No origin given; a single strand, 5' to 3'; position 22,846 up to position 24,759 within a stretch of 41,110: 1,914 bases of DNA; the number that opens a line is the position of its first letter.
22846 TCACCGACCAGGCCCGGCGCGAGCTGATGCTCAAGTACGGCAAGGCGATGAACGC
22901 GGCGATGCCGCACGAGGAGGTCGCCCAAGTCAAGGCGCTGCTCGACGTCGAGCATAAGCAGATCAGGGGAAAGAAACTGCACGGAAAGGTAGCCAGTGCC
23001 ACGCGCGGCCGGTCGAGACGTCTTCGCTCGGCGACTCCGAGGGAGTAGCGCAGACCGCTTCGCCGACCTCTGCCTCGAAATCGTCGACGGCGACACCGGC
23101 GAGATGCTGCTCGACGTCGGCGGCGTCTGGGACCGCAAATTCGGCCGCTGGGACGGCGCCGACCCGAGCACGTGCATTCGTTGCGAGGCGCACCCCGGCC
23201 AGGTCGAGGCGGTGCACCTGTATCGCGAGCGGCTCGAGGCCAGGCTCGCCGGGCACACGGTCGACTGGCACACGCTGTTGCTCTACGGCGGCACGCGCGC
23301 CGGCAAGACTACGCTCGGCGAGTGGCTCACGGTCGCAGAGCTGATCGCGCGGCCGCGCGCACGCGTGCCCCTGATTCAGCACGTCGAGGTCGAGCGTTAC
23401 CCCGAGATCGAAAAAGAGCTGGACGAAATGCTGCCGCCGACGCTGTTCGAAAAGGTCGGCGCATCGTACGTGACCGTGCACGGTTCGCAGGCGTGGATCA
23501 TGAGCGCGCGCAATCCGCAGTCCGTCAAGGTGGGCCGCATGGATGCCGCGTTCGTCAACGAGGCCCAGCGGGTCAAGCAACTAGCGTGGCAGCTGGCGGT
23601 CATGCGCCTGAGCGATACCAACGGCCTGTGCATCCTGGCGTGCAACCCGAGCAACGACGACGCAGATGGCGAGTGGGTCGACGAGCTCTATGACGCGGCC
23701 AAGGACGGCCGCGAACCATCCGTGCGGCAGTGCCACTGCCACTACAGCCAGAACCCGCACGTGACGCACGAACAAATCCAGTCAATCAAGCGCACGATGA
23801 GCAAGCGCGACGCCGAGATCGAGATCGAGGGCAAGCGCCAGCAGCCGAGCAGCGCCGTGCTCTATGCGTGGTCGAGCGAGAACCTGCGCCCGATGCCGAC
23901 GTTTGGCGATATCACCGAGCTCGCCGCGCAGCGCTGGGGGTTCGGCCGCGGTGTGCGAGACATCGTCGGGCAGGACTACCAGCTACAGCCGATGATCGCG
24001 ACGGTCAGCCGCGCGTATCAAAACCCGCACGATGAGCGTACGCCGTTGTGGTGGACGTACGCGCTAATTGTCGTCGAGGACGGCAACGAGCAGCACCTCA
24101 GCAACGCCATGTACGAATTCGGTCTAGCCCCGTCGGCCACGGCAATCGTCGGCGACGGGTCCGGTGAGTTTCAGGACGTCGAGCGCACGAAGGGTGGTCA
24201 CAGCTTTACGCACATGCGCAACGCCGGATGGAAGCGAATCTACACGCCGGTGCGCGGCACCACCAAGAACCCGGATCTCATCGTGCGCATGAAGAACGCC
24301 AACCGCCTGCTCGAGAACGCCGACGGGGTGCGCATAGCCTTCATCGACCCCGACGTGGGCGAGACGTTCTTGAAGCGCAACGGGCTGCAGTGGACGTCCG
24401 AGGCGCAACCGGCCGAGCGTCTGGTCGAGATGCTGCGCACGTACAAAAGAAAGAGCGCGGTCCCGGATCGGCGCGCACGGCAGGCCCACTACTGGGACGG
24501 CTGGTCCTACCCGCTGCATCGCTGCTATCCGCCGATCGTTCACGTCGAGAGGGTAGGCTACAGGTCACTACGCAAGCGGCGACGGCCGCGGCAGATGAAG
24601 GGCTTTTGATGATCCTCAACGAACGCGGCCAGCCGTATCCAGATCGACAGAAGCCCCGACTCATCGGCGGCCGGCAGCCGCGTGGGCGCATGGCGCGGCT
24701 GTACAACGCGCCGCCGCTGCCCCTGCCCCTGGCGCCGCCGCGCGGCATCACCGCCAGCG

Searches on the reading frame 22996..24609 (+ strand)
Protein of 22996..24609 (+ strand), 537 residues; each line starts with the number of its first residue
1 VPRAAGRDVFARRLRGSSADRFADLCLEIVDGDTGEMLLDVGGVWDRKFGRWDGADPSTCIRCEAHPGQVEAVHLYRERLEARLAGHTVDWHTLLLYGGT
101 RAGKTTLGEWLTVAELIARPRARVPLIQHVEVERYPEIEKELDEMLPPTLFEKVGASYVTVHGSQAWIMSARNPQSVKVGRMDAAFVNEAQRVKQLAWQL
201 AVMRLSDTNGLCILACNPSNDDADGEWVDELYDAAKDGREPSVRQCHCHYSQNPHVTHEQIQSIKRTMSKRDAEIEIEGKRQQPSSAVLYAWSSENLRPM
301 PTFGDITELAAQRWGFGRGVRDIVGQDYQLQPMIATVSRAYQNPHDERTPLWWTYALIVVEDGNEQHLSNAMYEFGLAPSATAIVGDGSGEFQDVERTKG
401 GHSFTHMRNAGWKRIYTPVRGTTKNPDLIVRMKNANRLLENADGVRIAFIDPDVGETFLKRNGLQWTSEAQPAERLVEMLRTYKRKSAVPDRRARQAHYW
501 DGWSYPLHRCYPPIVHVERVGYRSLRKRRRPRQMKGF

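Call 29: search_dna_similar(query=window:22996-24609:+, collection=phages, mode=protein, max_rows=15)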
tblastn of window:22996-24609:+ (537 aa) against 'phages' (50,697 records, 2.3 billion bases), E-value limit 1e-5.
Records with a match: 9; places in all: 9; records where one place covers at least 80% of the query: 0.
Best place of each record, by identity: <60% 9.
By first word of the organism name: Rhizobium 9.
By host as written in the record: Rhizobium etli CFN42 2; Rhizobium phaseoli N1_15 1; Rhizobium phaseoli N2_6 1; Rhizobium etli Y2_11 1; Rhizobium etli Y2_17 1; R. phaseoli sv. phaseoli INC 2-5 1; Rhizobium leguminosarum VF39SM 1; - 1.
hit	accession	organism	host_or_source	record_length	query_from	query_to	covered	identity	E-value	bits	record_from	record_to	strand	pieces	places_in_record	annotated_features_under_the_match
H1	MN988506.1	Rhizobium phage RHph_N1_15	Rhizobium phaseoli N1_15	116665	51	449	74%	20.7%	4e-6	56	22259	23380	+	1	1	terminase large subunit protein | hypothetical protein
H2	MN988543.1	Rhizobium phage RHph_N2_6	Rhizobium phaseoli N2_6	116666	51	449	74%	20.7%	4e-6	56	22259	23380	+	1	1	terminase large subunit protein | hypothetical protein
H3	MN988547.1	Rhizobium phage RHph_Y2_11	Rhizobium etli Y2_11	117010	95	449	66%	20.5%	3e-6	56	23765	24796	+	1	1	terminase large subunit protein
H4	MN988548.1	Rhizobium phage RHph_Y2_17_1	Rhizobium etli Y2_17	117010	95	449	66%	20.5%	3e-6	56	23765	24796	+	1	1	terminase large subunit protein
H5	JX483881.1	Rhizobium phage RHEph10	Rhizobium etli CFN42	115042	95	449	66%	20.0%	1e-6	58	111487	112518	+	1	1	putative terminase protein large subunit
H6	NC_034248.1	Rhizobium phage RHEph10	Rhizobium etli CFN42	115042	95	449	66%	20.0%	1e-6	58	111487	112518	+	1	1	terminase large subunit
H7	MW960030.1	Rhizobium phage RHph_X66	R. phaseoli sv. phaseoli INC 2-5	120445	140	444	57%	22.7%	2e-7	60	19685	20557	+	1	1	terminase large subunit protein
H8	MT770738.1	Rhizobium phage B1VFA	Rhizobium leguminosarum VF39SM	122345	140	444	57%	22.4%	8e-7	58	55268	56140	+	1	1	putative terminase large subunit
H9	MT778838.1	Rhizobium phage V1VFA-S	-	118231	140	444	57%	22.4%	9e-7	58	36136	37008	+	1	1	putative terminase large subunit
